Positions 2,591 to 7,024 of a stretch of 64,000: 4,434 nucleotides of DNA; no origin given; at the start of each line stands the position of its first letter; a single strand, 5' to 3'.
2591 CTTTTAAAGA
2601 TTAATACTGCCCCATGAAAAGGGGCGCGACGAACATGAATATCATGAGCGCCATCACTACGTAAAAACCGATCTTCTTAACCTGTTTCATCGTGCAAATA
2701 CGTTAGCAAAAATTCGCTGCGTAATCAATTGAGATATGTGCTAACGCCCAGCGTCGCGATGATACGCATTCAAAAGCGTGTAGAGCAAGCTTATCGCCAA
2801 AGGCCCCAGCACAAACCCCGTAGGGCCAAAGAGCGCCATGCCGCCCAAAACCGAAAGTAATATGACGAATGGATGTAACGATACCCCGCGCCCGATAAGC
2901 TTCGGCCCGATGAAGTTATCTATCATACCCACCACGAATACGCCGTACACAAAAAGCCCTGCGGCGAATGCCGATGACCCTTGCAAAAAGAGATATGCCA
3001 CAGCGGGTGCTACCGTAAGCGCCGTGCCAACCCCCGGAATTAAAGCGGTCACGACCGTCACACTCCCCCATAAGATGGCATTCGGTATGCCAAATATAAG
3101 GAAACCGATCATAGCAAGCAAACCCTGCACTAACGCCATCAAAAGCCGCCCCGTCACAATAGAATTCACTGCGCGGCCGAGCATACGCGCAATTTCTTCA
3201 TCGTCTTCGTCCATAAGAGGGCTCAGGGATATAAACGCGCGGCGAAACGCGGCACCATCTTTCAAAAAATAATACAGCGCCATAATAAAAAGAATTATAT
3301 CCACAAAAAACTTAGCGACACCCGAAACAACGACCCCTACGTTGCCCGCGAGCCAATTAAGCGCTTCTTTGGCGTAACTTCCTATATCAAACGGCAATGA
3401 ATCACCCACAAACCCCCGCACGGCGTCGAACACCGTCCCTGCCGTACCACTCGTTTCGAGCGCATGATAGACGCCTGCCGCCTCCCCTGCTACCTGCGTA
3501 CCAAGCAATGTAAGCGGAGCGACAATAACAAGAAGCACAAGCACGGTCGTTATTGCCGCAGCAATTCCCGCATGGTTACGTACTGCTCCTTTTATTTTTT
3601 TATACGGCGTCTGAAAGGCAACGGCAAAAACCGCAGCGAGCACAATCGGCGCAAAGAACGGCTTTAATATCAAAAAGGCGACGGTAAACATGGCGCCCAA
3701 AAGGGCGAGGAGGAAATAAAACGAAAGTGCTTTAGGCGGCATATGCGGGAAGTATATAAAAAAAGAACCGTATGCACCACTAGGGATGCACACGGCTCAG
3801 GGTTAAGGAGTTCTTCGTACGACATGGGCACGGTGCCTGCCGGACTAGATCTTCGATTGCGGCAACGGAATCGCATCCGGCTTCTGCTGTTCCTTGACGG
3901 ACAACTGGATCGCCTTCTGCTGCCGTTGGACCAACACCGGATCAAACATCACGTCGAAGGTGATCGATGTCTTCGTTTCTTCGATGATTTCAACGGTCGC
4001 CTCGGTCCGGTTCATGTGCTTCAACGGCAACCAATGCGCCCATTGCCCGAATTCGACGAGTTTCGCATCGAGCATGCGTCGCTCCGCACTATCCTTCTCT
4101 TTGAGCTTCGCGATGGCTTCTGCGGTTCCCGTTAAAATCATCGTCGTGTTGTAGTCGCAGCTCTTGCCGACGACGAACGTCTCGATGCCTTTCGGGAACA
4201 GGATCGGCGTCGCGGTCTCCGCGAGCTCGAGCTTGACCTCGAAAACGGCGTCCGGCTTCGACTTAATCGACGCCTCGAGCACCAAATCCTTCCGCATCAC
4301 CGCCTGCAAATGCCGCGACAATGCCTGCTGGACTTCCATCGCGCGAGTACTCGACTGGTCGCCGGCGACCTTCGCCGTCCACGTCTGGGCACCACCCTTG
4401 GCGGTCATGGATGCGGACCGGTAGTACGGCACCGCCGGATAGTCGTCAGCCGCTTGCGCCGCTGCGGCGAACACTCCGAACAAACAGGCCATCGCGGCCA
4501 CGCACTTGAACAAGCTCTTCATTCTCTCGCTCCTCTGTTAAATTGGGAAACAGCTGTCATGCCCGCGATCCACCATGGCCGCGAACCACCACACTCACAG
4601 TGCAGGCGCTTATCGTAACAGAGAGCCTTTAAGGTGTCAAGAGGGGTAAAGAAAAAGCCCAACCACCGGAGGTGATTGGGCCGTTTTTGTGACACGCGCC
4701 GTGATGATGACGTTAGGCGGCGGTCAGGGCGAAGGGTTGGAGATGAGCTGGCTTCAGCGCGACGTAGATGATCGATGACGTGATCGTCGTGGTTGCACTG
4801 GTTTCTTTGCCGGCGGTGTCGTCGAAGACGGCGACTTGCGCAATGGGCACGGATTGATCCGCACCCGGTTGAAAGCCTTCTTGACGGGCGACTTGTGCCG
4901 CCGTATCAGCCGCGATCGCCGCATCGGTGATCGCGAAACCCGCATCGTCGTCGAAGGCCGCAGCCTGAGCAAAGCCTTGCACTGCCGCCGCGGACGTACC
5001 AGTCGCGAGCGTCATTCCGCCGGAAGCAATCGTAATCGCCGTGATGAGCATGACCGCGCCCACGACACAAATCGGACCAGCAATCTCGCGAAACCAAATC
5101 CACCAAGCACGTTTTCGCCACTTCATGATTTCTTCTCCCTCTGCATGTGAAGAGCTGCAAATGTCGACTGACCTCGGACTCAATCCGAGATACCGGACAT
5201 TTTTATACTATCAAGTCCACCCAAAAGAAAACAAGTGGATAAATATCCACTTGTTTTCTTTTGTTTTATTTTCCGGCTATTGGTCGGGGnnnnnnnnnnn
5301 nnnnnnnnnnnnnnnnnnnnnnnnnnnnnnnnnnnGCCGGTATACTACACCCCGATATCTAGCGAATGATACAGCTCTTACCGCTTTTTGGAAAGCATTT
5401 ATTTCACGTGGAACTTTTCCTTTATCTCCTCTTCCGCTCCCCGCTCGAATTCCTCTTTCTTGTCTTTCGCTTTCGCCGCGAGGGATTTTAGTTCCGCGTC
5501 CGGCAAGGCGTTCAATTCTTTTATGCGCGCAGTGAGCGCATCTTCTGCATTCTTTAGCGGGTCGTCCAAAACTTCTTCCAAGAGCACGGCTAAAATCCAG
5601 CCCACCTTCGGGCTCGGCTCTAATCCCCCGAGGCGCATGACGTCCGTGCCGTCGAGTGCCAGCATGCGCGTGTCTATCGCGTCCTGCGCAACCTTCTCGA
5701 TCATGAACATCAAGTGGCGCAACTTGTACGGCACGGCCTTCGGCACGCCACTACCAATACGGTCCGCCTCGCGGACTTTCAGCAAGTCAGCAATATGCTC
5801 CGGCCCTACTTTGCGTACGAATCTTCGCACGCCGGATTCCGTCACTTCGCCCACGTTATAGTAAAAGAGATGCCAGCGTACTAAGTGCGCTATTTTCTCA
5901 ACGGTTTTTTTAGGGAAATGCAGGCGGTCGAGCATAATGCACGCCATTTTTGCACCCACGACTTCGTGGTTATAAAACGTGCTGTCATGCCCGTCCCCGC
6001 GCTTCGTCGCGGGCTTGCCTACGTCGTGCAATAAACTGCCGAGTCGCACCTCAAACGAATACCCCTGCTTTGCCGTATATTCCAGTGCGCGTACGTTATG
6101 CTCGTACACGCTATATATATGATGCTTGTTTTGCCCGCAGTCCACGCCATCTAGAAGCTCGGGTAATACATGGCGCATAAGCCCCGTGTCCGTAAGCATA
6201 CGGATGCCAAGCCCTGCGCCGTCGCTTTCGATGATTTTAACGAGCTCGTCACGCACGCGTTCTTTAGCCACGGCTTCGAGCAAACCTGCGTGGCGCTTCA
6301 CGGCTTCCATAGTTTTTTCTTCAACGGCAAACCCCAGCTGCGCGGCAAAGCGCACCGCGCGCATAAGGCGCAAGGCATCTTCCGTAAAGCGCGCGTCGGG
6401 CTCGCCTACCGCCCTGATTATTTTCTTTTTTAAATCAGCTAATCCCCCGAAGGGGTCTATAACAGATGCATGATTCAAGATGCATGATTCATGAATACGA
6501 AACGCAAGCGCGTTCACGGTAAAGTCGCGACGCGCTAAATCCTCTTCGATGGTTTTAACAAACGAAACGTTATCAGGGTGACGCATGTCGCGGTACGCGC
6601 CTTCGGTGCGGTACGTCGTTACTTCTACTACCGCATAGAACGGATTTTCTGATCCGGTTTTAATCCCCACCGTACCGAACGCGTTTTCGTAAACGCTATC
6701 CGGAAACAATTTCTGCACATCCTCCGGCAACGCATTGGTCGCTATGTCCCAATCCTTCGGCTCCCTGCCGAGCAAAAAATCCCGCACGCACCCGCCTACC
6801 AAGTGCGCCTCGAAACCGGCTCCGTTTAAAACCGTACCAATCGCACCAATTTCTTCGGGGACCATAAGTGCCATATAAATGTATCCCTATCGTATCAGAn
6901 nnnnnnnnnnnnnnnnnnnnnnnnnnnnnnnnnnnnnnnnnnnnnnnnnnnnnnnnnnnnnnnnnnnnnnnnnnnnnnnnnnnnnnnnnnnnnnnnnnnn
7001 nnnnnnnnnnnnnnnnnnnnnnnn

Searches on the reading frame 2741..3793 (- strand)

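Call 15: search_protein_families(library=pfam, proteins=[window:2741-3793:-], max_evalue=0.00001)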
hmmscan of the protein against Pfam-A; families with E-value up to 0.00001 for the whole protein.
window:2741-3793:- (350 aa): 1 family
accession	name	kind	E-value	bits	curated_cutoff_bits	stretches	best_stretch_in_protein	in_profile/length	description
PF01594.21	AI-2E_transport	-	2.2e-46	159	34.3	1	29-344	7-326/327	AI-2E family transporter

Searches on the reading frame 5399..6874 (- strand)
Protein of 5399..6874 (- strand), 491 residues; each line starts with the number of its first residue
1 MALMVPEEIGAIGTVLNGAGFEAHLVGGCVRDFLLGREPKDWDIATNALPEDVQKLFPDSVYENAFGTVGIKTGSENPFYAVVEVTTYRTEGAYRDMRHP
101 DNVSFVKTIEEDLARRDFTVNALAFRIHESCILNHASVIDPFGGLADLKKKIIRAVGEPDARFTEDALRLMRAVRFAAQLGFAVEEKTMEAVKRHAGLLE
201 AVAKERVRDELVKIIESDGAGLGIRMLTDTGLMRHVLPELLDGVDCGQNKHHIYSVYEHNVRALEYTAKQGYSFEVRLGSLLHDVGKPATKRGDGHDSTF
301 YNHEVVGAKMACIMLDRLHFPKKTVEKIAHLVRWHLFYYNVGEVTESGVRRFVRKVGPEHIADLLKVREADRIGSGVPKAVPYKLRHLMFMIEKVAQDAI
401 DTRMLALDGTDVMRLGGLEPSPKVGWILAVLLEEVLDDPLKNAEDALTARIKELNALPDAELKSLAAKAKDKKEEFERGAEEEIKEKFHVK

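Call 14: search_protein_families(library=pfam, proteins=[window:5399-6874:-], max_evalue=0.00001)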
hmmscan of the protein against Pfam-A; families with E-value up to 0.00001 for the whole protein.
window:5399-6874:- (491 aa): 3 families
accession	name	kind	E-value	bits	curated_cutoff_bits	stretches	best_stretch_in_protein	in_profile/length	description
PF01743.26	PolyA_pol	-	5.9e-37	127.3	23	1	24-154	2-126/126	Poly A polymerase head domain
PF12627.12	PolyA_pol_RNAbd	-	7.3e-19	67.7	22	1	181-240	1-60/64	Probable RNA and SrmB- binding site of polymerase A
PF01966.28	HD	-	2e-09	38.2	22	1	256-347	1-93/116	HD domain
